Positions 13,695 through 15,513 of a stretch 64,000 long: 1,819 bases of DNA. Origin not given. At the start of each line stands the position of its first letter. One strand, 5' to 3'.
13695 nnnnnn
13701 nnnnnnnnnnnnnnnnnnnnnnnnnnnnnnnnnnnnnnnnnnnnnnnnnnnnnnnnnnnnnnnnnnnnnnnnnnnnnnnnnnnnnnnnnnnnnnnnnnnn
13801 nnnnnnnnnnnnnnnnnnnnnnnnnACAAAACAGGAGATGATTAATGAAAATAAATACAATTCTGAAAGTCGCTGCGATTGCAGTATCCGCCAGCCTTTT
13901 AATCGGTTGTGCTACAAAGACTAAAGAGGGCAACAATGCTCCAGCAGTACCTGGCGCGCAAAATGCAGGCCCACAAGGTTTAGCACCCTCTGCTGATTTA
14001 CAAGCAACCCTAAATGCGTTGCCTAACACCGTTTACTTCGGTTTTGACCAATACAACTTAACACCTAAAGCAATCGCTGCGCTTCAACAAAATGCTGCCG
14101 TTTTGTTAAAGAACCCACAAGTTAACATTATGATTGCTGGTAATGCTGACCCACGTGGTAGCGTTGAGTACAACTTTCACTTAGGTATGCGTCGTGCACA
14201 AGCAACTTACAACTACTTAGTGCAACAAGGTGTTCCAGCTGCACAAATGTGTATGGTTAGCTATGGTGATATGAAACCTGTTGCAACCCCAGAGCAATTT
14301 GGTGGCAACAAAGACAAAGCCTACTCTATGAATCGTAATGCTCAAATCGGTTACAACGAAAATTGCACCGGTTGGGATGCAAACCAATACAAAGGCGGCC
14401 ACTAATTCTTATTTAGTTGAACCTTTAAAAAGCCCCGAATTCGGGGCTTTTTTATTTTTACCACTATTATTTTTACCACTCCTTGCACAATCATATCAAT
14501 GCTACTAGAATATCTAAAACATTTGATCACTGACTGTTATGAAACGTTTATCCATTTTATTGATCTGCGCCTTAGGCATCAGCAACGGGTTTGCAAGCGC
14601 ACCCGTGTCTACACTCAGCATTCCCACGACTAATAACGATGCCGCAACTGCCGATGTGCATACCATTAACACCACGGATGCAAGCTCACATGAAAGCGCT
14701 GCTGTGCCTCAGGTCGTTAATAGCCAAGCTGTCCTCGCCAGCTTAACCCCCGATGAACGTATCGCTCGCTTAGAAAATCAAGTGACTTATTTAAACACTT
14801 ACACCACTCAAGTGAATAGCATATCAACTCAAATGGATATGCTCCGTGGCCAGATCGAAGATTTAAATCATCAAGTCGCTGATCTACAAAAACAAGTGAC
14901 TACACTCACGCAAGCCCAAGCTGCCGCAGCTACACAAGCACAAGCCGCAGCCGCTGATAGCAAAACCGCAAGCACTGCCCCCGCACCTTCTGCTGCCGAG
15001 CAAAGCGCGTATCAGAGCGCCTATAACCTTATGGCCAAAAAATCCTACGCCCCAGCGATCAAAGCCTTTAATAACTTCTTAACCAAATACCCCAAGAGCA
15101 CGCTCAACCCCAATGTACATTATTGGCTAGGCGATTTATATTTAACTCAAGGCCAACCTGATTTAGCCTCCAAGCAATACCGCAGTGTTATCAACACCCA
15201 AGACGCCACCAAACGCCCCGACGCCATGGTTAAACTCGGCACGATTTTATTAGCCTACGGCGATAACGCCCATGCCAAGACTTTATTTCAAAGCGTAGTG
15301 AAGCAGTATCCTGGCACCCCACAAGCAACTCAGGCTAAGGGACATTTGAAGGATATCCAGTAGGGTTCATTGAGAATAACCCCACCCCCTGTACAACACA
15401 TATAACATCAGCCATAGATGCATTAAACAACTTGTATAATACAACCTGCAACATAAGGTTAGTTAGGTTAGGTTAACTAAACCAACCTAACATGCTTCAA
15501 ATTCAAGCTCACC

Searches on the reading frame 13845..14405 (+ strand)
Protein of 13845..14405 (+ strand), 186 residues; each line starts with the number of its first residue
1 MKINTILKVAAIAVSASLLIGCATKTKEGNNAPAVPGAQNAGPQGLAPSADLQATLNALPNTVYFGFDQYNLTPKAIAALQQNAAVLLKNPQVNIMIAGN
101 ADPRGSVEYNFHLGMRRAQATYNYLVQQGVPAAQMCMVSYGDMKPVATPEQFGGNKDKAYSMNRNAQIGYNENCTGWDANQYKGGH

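Call 55: search_protein_families(library=pfam, proteins=[window:13845-14405:+], max_evalue=0.001)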
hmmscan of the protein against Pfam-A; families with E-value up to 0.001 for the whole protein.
window:13845-14405:+ (186 aa): 1 family
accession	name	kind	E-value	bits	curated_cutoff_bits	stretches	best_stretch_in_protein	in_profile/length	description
PF00691.25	OmpA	-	2.7e-18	66.6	27.2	1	64-151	1-90/98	OmpA family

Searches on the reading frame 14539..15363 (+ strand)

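Call 55: search_protein_families(library=pfam, proteins=[window:14539-15363:+], max_evalue=0.001)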
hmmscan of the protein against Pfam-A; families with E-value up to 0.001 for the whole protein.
window:14539-15363:+ (274 aa): 10 families
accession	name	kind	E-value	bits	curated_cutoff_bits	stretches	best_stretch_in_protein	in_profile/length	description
PF13174.12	TPR_6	-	2.4e-13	50.2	26.3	0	228-259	1-32/33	Tetratricopeptide repeat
PF13428.12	TPR_14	-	5.6e-10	39.3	23.5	0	227-268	1-42/44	Tetratricopeptide repeat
PF14559.12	TPR_19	-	2.1e-09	38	25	1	164-218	1-52/68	Tetratricopeptide repeat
PF16331.10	TolA_bind_tri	-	4.8e-08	33.4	30.1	1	72-139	3-74/76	TolA binding protein trimerisation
PF07719.23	TPR_2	-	5.2e-08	32.8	27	0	192-216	2-26/34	Tetratricopeptide repeat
PF13525.12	YfiO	-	2.9e-06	27.6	25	1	126-273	14-136/203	Outer membrane lipoprotein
PF13432.12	TPR_16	-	7.7e-06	26.7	32.7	0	161-216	4-56/65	Tetratricopeptide repeat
PF13181.12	TPR_8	-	1.1e-05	25.6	25.7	0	193-218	3-28/34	Tetratricopeptide repeat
PF06810.17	Phage_scaffold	-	5.4e-05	23.7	35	1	79-143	30-95/170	Phage capsid assembly scaffolding protein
PF00515.34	TPR_1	-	0.00033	20.8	27.8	0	192-217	2-27/34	Tetratricopeptide repeat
